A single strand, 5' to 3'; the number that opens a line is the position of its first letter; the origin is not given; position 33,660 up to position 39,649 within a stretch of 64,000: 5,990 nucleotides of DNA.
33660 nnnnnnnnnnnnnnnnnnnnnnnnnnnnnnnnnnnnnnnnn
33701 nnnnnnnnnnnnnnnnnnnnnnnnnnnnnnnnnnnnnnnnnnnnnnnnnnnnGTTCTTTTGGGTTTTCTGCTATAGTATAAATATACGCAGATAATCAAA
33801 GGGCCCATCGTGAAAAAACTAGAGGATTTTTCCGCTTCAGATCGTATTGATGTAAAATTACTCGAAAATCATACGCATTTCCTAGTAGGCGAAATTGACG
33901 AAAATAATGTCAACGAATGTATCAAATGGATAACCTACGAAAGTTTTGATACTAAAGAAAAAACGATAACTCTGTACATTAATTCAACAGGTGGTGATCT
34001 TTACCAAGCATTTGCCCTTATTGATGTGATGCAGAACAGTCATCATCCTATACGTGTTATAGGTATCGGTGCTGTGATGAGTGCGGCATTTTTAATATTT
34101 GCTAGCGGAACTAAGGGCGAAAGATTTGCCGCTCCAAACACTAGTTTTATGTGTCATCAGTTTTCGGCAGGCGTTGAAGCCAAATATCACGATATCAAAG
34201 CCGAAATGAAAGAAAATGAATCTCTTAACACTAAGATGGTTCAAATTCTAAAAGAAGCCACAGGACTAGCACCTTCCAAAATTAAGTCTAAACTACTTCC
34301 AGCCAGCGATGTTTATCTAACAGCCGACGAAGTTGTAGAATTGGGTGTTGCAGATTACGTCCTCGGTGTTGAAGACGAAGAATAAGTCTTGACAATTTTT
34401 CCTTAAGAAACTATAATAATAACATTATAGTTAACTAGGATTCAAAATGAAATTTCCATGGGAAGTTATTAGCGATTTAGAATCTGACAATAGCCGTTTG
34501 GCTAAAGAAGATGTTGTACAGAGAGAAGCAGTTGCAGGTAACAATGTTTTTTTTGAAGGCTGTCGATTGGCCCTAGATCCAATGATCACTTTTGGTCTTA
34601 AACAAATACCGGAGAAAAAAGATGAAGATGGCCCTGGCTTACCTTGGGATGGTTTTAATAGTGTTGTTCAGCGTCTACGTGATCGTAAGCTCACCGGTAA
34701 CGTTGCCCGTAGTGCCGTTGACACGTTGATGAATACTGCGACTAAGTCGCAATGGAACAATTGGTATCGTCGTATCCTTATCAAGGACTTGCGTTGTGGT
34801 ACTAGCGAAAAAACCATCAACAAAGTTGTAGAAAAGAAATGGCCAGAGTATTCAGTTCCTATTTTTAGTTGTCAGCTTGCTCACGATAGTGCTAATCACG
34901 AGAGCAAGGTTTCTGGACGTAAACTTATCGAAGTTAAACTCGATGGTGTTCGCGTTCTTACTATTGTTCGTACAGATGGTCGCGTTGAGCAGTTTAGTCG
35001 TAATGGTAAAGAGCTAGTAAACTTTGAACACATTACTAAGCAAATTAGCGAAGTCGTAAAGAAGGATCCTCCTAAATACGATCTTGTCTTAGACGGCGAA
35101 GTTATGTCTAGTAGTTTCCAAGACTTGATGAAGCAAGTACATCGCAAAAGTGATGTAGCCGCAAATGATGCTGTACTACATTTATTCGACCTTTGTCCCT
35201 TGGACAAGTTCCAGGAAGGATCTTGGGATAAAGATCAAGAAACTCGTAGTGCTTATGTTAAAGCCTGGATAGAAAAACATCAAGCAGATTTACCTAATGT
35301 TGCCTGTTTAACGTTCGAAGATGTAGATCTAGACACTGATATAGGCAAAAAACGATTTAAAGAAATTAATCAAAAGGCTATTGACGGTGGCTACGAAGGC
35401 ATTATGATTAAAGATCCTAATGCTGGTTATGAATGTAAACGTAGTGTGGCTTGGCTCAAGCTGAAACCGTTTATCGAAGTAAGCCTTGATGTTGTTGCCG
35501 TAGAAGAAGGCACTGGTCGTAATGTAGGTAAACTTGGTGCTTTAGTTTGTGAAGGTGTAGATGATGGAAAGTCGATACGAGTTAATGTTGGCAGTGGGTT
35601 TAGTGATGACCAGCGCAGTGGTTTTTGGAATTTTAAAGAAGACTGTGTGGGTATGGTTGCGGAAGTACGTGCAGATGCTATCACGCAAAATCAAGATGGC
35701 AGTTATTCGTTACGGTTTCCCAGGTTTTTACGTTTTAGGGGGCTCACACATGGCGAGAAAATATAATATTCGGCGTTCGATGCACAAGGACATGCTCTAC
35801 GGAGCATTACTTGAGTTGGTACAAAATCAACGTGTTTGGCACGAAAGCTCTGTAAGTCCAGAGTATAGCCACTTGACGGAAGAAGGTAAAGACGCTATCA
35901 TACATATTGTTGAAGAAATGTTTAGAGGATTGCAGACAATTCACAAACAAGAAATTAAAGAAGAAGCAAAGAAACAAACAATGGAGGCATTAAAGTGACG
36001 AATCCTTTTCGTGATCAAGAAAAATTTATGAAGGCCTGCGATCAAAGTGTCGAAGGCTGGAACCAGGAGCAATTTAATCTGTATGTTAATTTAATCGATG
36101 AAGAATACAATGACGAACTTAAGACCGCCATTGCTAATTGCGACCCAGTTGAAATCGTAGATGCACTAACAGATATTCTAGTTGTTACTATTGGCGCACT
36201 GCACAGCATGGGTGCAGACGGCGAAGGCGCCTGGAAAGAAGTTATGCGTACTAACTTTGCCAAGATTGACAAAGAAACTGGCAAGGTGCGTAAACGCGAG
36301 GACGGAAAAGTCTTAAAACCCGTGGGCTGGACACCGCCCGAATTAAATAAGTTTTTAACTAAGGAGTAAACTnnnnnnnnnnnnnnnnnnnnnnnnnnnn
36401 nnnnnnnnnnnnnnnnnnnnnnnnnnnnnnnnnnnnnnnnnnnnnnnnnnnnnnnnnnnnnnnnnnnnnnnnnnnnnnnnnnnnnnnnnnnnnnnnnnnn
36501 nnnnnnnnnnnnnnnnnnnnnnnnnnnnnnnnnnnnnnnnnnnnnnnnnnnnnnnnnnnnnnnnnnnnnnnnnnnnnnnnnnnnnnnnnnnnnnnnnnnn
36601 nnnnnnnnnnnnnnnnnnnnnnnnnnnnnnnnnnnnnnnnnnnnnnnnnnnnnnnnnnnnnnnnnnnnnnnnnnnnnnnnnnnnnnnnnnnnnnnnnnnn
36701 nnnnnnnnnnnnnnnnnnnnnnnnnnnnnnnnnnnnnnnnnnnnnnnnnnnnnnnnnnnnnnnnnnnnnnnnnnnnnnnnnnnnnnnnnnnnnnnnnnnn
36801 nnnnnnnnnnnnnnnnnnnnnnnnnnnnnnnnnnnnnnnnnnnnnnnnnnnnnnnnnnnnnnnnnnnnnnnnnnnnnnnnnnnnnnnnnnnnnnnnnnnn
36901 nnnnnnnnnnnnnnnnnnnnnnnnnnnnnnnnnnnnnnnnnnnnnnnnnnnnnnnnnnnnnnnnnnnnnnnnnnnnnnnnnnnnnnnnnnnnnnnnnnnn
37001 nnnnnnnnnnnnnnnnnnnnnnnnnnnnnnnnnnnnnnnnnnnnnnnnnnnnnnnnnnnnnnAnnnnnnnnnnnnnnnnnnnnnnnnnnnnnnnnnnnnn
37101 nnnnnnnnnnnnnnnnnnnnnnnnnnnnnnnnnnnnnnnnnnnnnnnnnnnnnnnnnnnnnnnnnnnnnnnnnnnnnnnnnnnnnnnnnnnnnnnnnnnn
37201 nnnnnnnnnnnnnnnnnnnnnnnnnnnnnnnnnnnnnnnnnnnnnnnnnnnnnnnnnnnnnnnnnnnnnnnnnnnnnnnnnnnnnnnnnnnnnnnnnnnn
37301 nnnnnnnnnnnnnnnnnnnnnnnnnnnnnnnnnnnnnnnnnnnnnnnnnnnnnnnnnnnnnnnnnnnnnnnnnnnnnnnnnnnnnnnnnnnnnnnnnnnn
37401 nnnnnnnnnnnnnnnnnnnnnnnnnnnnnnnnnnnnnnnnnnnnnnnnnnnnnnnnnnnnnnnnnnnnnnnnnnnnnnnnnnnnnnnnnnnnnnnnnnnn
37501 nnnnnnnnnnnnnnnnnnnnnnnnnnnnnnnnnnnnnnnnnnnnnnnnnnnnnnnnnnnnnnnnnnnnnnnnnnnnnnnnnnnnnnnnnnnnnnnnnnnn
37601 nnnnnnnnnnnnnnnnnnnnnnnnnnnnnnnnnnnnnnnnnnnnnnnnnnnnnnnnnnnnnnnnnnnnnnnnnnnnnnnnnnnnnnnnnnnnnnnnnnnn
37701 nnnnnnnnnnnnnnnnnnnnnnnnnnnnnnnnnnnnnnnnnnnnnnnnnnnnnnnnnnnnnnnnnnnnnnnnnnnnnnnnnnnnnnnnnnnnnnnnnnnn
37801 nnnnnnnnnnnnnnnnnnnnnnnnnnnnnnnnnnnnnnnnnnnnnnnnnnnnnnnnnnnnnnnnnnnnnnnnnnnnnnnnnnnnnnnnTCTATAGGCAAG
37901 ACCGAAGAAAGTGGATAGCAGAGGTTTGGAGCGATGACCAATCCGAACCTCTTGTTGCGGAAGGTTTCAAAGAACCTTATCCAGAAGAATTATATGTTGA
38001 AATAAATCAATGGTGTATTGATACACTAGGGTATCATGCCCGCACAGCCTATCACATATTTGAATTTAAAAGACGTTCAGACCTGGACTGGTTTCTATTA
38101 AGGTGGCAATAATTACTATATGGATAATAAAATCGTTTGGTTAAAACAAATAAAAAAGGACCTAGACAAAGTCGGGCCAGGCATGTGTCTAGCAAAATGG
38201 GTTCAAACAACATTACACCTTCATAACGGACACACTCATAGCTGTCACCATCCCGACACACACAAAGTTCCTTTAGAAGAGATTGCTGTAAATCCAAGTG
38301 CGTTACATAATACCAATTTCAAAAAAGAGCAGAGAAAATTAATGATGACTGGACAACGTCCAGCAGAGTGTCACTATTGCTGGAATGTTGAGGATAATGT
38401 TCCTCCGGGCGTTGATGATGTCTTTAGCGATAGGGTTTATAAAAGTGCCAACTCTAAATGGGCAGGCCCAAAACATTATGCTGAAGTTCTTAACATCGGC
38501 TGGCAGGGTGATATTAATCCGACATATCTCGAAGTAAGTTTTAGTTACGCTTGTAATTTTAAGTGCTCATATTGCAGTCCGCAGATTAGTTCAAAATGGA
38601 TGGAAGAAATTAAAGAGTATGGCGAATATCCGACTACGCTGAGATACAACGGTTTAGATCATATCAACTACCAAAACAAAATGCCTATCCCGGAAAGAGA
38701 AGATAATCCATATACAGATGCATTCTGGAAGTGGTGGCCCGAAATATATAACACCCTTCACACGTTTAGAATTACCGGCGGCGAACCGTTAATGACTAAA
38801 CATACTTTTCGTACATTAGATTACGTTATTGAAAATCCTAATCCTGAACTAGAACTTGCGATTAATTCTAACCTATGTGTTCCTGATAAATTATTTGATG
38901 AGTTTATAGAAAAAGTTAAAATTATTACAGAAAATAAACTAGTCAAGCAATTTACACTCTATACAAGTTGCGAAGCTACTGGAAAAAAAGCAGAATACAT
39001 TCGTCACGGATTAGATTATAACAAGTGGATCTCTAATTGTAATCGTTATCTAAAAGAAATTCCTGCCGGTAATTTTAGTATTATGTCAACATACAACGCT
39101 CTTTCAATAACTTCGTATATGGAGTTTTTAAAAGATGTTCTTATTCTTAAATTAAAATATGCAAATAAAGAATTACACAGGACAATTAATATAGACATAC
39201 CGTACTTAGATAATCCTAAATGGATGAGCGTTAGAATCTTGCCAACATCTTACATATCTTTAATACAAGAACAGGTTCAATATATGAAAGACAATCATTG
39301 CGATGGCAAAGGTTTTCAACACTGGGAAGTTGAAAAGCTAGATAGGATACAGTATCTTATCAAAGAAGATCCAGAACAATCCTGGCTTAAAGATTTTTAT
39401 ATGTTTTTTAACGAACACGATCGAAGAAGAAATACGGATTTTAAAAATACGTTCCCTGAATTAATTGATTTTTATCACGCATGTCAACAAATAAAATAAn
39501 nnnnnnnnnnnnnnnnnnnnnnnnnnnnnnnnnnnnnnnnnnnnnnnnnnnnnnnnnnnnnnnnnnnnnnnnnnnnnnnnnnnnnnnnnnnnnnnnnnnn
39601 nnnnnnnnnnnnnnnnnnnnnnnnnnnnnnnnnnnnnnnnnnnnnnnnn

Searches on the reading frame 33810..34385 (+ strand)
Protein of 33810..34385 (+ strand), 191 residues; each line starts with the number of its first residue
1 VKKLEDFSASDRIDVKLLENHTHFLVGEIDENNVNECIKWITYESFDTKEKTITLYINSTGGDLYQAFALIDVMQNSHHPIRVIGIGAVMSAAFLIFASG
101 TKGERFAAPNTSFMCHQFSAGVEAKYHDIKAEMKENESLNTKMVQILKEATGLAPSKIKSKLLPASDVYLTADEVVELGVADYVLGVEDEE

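Call 35: search_protein_families(library=pfam, proteins=[window:33810-34385:+], max_evalue=0.001)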
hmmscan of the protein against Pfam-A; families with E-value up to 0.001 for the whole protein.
window:33810-34385:+ (191 aa): 1 family
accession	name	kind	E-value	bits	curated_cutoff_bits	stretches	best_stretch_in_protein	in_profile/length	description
PF00574.28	CLP_protease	-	2.4e-36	125.8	20.2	1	14-185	10-179/182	Clp protease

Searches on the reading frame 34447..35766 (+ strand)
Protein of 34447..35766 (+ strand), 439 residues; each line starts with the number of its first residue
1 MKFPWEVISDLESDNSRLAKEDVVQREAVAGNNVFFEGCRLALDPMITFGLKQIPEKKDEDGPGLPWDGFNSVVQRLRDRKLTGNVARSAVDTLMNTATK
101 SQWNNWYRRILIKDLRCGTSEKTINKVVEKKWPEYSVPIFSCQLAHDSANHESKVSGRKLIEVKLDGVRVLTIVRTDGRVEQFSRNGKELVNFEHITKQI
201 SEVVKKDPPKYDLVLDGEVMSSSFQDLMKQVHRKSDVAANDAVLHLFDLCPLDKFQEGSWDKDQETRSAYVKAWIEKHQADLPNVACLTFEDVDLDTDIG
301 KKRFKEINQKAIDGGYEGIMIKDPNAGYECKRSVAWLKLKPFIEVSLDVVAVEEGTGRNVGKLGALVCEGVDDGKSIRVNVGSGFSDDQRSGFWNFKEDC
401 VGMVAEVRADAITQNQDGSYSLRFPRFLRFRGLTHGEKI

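Call 44: search_protein_families(library=pfam, proteins=[window:34447-35766:+], max_evalue=0.01)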
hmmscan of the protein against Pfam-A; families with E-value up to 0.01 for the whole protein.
window:34447-35766:+ (439 aa): 3 families
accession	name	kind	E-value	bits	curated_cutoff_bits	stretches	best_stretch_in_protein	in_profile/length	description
PF01068.26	DNA_ligase_A_M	-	4e-21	76.1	26.2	1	154-340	16-204/204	ATP dependent DNA ligase domain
PF14743.12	DNA_ligase_OB_2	-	7.8e-11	42.3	28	1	354-431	1-66/66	DNA ligase OB-like domain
PF04679.21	DNA_ligase_A_C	-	0.00044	21.1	27.5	0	403-431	67-91/94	ATP dependent DNA ligase C terminal region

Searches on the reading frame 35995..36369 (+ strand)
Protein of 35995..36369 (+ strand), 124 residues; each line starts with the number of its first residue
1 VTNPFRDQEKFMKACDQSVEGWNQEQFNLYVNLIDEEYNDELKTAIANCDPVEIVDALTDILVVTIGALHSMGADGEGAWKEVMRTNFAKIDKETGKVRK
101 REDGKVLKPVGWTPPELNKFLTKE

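Call 44: search_protein_families(library=pfam, proteins=[window:35995-36369:+], max_evalue=0.01)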
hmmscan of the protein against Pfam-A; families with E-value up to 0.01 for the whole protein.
window:35995-36369:+ (124 aa): 1 family
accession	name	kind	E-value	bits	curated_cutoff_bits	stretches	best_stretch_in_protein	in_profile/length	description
PF01503.22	PRA-PH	-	1.4e-08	35.4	21.3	1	17-87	14-86/86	Phosphoribosyl-ATP pyrophosphohydrolase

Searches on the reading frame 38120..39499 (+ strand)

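Call 35: search_protein_families(library=pfam, proteins=[window:38120-39499:+], max_evalue=0.001)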
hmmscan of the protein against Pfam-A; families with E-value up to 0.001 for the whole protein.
window:38120-39499:+ (459 aa): 1 family
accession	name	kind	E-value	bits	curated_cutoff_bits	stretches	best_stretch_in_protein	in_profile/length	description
PF04055.27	Radical_SAM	-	8.8e-05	23.2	29.5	1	139-316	1-143/166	Radical SAM superfamily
